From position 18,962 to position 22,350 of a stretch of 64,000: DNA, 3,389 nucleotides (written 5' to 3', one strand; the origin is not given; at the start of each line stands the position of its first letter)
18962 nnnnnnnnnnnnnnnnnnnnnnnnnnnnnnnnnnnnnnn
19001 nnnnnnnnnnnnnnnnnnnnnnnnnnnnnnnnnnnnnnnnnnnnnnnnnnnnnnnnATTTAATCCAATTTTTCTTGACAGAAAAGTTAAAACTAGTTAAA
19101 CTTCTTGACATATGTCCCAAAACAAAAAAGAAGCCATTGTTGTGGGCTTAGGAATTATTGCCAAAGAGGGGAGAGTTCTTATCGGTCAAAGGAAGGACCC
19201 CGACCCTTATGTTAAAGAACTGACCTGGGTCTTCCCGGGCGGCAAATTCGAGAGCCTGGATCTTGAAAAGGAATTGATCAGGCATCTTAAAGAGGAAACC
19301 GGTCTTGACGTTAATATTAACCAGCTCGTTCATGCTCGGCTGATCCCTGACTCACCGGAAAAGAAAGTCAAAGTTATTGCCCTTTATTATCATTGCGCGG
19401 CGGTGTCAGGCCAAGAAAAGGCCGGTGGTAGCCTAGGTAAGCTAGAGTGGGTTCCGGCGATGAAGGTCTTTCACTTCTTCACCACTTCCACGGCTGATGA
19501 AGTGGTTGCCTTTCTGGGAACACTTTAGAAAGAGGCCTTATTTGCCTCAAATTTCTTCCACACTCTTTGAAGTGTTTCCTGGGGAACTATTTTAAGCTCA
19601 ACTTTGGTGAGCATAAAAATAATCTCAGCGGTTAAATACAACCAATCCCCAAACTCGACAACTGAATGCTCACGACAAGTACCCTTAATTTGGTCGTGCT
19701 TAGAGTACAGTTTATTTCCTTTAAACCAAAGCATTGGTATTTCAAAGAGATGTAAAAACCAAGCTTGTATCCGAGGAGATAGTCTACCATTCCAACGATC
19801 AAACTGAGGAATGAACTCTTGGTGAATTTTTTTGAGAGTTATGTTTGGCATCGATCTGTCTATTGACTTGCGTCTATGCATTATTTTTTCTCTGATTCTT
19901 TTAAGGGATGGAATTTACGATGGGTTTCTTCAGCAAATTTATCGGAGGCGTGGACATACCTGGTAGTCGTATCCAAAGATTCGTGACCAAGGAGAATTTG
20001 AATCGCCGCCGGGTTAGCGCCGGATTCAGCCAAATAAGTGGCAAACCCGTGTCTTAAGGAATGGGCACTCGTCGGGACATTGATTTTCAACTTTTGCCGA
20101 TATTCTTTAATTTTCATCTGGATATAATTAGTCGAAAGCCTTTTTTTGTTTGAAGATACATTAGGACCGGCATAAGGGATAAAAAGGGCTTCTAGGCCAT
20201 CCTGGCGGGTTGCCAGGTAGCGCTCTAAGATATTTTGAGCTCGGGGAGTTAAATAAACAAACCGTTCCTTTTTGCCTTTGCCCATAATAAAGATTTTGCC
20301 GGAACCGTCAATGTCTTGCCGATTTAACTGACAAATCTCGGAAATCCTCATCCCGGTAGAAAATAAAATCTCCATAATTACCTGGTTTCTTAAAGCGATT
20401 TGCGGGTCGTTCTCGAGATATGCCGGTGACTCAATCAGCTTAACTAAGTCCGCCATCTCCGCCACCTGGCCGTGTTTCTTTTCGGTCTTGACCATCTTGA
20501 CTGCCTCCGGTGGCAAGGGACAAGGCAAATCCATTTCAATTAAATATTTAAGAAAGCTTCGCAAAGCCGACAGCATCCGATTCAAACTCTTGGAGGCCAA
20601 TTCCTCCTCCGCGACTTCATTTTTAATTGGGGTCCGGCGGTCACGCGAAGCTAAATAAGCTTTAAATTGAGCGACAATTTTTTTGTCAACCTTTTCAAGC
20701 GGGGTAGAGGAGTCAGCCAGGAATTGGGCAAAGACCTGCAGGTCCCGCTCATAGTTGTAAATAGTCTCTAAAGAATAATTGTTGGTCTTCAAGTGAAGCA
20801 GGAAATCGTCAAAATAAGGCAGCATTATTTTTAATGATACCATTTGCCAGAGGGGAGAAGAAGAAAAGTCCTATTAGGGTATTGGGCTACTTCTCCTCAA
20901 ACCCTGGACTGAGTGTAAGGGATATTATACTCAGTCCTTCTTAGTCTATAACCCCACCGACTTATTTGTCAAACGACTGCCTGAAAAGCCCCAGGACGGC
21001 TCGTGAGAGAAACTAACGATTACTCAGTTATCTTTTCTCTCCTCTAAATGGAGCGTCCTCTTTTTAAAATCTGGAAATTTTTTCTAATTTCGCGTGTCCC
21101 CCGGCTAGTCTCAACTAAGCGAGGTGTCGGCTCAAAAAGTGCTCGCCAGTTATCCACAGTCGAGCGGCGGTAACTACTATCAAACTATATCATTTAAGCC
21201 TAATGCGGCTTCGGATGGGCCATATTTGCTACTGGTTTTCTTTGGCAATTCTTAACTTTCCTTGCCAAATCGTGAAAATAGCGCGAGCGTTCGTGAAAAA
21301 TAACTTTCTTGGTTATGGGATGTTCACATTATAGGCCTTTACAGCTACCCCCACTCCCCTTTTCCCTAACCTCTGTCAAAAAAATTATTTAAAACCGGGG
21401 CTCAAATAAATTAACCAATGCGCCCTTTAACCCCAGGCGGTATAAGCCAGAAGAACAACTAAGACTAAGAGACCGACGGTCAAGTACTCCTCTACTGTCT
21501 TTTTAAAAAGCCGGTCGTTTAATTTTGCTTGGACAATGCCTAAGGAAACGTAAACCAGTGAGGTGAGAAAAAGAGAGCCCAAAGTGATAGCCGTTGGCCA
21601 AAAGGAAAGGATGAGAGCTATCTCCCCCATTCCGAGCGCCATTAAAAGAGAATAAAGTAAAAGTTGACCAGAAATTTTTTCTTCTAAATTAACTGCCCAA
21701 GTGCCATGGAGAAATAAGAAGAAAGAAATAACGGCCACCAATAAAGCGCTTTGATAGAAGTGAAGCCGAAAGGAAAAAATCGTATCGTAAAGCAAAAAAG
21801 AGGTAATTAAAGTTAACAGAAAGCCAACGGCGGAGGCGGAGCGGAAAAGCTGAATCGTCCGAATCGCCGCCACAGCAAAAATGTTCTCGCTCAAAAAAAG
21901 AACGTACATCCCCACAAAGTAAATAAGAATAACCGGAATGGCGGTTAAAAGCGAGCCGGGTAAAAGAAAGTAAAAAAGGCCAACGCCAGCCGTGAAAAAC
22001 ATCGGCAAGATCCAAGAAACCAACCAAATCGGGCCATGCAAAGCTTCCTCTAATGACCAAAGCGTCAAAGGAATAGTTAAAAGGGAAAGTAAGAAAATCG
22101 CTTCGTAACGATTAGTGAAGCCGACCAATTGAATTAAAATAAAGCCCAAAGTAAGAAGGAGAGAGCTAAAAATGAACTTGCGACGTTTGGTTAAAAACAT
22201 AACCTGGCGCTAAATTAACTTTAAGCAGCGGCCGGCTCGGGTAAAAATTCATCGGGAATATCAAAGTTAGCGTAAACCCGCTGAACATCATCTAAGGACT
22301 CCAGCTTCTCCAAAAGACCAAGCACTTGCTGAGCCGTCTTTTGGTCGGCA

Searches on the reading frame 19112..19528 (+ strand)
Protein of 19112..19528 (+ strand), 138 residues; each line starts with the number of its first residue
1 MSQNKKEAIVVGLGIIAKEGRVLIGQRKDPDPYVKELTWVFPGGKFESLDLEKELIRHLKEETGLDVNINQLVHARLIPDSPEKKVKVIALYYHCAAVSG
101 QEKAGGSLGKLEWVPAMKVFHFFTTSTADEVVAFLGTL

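Call 11: search_protein_families(library=ncbifam, proteins=[window:19112-19528:+], max_evalue=0.001)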
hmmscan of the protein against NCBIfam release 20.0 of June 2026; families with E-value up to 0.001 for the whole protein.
window:19112-19528:+ (138 aa): 5 families
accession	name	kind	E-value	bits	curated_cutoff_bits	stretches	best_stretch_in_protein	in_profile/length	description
NF006530.0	PRK08999.1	equivalog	4.5e-10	39.1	245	1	7-119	4-112/315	Nudix family hydrolase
NF008044.0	PRK10776.1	equivalog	1.2e-07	31.6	148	1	10-115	5-106/130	8-oxo-dGTP diphosphatase MutT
NF007834.0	PRK10546.1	equivalog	2e-07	30.9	156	1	10-116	5-106/135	pyrimidine (deoxy)nucleoside triphosphate diphosphatase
TIGR00586.1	mutt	equivalog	1.1e-05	25.4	97.9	1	5-89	3-84/129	8-oxo-dGTP diphosphatase MutT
NF001938.0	PRK00714.1-5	equivalog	1.8e-05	24.2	116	1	9-67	14-76/172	RNA pyrophosphohydrolase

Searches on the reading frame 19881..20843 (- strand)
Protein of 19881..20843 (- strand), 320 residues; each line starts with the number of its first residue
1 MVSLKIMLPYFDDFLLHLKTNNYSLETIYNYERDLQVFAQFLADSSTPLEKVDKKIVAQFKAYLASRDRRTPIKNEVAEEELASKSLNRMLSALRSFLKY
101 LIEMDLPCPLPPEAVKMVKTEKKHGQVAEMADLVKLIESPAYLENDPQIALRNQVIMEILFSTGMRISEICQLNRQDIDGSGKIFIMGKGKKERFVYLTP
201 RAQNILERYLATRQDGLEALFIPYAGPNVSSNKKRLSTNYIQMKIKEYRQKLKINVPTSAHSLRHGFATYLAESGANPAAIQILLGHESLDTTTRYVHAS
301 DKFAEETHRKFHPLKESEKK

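Call 11: search_protein_families(library=ncbifam, proteins=[window:19881-20843:-], max_evalue=0.001)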
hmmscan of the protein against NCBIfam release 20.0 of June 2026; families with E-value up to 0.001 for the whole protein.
window:19881-20843:- (320 aa): 13 families
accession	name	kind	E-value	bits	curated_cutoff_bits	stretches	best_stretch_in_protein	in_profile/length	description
TIGR02224.1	recomb_XerC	equivalog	1.3e-60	205.3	335.15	1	13-314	2-292/295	tyrosine recombinase XerC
TIGR02225.1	recomb_XerD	equivalog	1.9e-56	191.5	329.6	1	13-314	2-289/290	site-specific tyrosine recombinase XerD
NF040815.2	recomb_XerA_Arch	equivalog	1.3e-52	179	220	1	12-303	1-258/263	site-specific tyrosine recombinase/integron integrase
NF001399.0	PRK00283.1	subfamily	1.5e-52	178.7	279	1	12-315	10-299/300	tyrosine recombinase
NF002331.0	PRK01287.1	subfamily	5.2e-36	124.4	371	1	9-318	28-331/365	site-specific tyrosine recombinase XerC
NF003462.0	PRK05084.1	equivalog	1e-30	106.7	267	2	152-307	196-352/360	tyrosine recombinase XerS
TIGR02249.1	integrase_gron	subfamily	2.2e-24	86.4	265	2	233-304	234-305/315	integron integrase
NF011946.0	PRK15417.1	equivalog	1.2e-11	44.4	435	1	241-299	257-315/337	integron integrase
NF040693.1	recomb_GmtY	equivalog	3.7e-09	36.4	340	1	257-303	390-436/441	gamma-mobile-trio recombinase GmtY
NF007371.0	PRK09871.1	subfamily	5e-09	36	222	1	152-304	27-180/198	tyrosine-type DNA invertase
NF007370.0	PRK09870.1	subfamily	7.9e-08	32.2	221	1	146-298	27-178/200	tyrosine-type DNA invertase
NF041502.1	integrase_1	equivalog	1.9e-06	26.9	350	0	234-306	297-367/484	site-specific integrase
NF002685.0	PRK02436.1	equivalog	0.00051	20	178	0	86-296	56-243/245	site-specific tyrosine recombinase XerD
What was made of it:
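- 19881..20843 (-): Xer-family tyrosine recombinase gene. It was considered as a partner, but no link to the palindrome could be shown. Call 11.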

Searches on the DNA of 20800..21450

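Call 51: search_rna_families(source=window, start=20800, end=21450, threshold=evalue, max_evalue=1)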
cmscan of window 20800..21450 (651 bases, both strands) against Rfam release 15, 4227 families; matches with E-value up to 1: 1.
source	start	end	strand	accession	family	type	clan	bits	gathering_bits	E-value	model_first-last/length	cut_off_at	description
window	20859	20943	+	RF00111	SdsR_RyeB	Gene; sRNA;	CL00105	20.1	38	0.51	1-100/100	no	SdsR_RyeB RNA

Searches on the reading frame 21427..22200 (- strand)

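Call 11: search_protein_families(library=ncbifam, proteins=[window:21427-22200:-], max_evalue=0.001)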
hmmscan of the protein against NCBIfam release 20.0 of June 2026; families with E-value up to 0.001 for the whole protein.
window:21427-22200:- (257 aa): 0 families

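Call 63: search_protein_families(library=pfam, proteins=[window:21427-22200:-], max_evalue=0.01)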
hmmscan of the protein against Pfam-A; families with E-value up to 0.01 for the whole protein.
window:21427-22200:- (257 aa): 2 families
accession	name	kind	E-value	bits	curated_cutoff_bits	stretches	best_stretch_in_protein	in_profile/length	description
PF18900.5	DUF5656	-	5.5e-10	39.4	23.3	1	61-252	57-240/242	Protein of unknown function (DUF5656)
PF17555.7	TssN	-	0.0082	16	30.3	1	151-254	4-106/274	Type VI secretion system, TssN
